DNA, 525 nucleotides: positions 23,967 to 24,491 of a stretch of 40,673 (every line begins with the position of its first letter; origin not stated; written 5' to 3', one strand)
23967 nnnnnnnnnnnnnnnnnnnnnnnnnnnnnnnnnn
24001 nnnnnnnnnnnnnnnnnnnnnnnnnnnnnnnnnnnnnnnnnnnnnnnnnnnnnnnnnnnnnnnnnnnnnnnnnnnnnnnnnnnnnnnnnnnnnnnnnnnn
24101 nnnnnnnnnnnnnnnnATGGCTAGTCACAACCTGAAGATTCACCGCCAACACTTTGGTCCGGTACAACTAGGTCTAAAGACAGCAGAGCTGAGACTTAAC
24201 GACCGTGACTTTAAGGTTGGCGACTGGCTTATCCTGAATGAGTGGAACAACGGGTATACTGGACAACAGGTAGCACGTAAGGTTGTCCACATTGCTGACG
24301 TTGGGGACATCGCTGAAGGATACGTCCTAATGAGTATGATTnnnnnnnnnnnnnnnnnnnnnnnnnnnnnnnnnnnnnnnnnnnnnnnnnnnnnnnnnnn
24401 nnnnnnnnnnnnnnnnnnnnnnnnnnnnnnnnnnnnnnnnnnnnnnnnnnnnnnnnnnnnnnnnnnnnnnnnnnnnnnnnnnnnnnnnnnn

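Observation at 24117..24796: Two-gene cassette (DUF3850/ASCH-like + Endonuclease VII-like) inserted between tail genes 11 and 12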

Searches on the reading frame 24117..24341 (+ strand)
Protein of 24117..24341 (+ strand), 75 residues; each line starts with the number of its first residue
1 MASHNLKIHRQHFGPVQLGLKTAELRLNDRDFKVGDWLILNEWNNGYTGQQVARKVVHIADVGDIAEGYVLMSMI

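Call 3: search_protein_families(library=pfam, proteins=[window:24117-24341:+], max_evalue=0.1)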
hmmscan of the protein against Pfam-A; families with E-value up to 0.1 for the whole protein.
window:24117-24341:+ (75 aa): 2 families
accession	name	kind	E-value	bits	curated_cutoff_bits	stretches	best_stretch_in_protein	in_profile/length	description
PF12961.13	DUF3850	-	4e-19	69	22.9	1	4-73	2-76/77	Domain of unknown function (DUF3850)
PF04266.20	ASCH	-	1.2e-05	26.4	21.2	1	7-65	2-61/103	ASCH domain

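Call 4: search_protein_families(library=phrogs, proteins=[window:24117-24341:+], max_evalue=0.01)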
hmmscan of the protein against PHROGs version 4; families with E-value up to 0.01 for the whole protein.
window:24117-24341:+ (75 aa): 6 families
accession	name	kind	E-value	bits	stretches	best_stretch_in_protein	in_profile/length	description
phrog_986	-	DNA, RNA and nucleotide metabolism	1.5e-34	120.9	1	1-74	95-171/253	RNA-binding protein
phrog_1812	-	unknown function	6.1e-20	72.5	1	3-74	4-77/150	-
phrog_16529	-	unknown function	7e-12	46.7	1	4-75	3-76/140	-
phrog_24858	-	unknown function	5.7e-11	43.3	1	3-71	104-172/180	-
phrog_15982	-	unknown function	8.5e-07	29.3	1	3-74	372-445/453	-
phrog_19935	-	DNA, RNA and nucleotide metabolism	0.0002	22.4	1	4-61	5-62/116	RNA-binding protein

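Call 46: search_solved_structures(query=window:24117-24341:+, max_evalue=1, show_alignments=2)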
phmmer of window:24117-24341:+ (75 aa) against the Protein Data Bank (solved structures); distinct sequences matched with E-value up to 1: 1.
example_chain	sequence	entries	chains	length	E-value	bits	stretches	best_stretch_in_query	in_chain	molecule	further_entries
3iuw_A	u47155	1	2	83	8.2e-11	45.2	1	3-73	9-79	Activating signal cointegrator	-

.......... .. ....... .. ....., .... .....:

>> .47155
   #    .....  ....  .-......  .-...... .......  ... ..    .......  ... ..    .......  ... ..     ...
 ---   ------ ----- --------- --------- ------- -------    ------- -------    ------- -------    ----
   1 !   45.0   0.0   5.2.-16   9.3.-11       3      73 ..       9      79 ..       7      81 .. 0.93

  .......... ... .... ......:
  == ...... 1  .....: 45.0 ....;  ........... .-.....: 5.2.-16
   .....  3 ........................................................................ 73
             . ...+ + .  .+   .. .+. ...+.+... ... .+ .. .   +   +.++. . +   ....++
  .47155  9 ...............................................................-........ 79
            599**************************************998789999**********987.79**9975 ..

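Call 47: search_dna_similar(query=window:24117-24341:+, collection=phages, mode=protein, max_rows=60, rows=spread, max_evalue=0.00001)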
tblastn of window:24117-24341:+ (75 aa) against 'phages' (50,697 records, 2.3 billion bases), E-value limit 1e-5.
Records with a match: 476; places in all: 478; records where one place covers at least 80% of the query: 467.
Best place of each record, by identity: 95-99% 131; 90-95% 15; 80-90% 8; 60-80% 24; <60% 298.
By first word of the organism name: Escherichia 138; Salmonella 65; Klebsiella 49; Enterococcus 43; Listeria 23; Yersinia 23; Shigella 21; Enterobacter 16; Kayfunavirus 14; Nodularia 9; and 32 more.
By host as written in the record: - 55; Escherichia coli 50; Salmonella enterica subsp. enterica serovar Typhi 28; Klebsiella pneumoniae 25; Enterococcus faecalis 17; Yersinia pestis EV76-CN 17; Listeria monocytogenes 16; Salmonella enterica subsp. enterica serovar Typhi strain BRD948 10; and 146 more.
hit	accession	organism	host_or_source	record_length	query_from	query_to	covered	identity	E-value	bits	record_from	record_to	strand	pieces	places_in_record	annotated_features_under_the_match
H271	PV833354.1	Escherichia phage vB_Eco_ZCEC02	Escherichia coli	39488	1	75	100%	98.7%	7e-44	154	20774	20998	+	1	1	hypothetical protein | tail tubular protein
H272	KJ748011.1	Escherichia phage PE3-1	Escherichia coli O153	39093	1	75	100%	98.7%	8e-44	154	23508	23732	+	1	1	hypothetical protein | tail tube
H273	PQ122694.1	Enterobacter phage vB_EholP_HHH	Enterobacter hormaechei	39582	1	75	100%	98.7%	8e-44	154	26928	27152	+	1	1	RNA binding protein | tail fiber protein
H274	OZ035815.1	Kayfunavirus MT1B1P3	-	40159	1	75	100%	98.7%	8e-44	154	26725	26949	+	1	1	record has no annotation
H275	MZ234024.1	Escherichia phage vB_EcoP-101136BS1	Escherichia coli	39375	1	75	100%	98.7%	9e-44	154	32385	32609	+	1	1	hypothetical protein | tail fiber protein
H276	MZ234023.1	Escherichia phage vB_EcoP-101120B2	Escherichia coli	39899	1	75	100%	98.7%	9e-44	154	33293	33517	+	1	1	hypothetical protein | tail fiber protein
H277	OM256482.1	Providencia phage EPr2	Providencia rettgeri MRSN 845308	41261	1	75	100%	98.7%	9e-44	154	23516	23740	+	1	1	protein of unknown function DUF3850 | putative tail tubular protein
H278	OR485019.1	Salmonella phage STP-SP3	Salmonella enterica subsp. enterica ...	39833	1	75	100%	97.3%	2e-43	153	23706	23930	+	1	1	hypothetical protein | tail tubular protein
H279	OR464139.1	Salmonella phage CRW-SP1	Salmonella enterica subsp. enterica ...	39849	1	75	100%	97.3%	2e-43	153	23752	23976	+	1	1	hypothetical protein | tail tubular protein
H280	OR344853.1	Salmonella phage PRF-SP9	Salmonella enterica subsp. enterica ...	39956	1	75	100%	97.3%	2e-43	153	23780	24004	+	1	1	hypothetical protein | tail tubular protein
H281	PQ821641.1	Escherichia phage SD6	Escherichia sp.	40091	1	75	100%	97.3%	3e-43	153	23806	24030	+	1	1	SD6000037: RNA-binding protein | SD6000036: tail protein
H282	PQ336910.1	Salmonella phage CHRF_30001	Salmonella enterica subsp. enterica ...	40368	1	75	100%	97.3%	7e-43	152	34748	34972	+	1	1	RNA-binding protein | tail protein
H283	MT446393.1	Escherichia virus TH16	Escherichia coli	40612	1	75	100%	97.3%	1e-42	151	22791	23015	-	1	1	record has no annotation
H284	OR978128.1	Salmonella phage Vb_SalP_792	Salmonella enterica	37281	1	75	100%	96.0%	2e-42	150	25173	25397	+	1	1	DUF3850 domain-containing protein | tail fiber protein / tail tubular protein A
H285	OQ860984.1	Salmonella phage ST11_da Silva-2023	Salmonella enterica subsp. enterica ...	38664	1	75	100%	96.0%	2e-42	150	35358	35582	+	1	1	hypothetical protein | tail fiber protein / tail tubular protein A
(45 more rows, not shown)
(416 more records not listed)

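Call 82: search_protein_families(library=padloc, proteins=[window:24117-24341:+], max_evalue=0.01)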
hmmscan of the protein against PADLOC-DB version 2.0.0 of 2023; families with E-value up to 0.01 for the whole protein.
window:24117-24341:+ (75 aa): 1 family
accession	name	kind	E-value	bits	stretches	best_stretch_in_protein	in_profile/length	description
PDLC04397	PDC-M07B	-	0.0052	14.9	1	26-59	121-152/175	-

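Call 83: search_protein_families(library=ncbifam, proteins=[window:24117-24341:+], max_evalue=0.01)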
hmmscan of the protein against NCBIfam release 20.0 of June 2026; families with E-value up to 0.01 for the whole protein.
window:24117-24341:+ (75 aa): 0 families
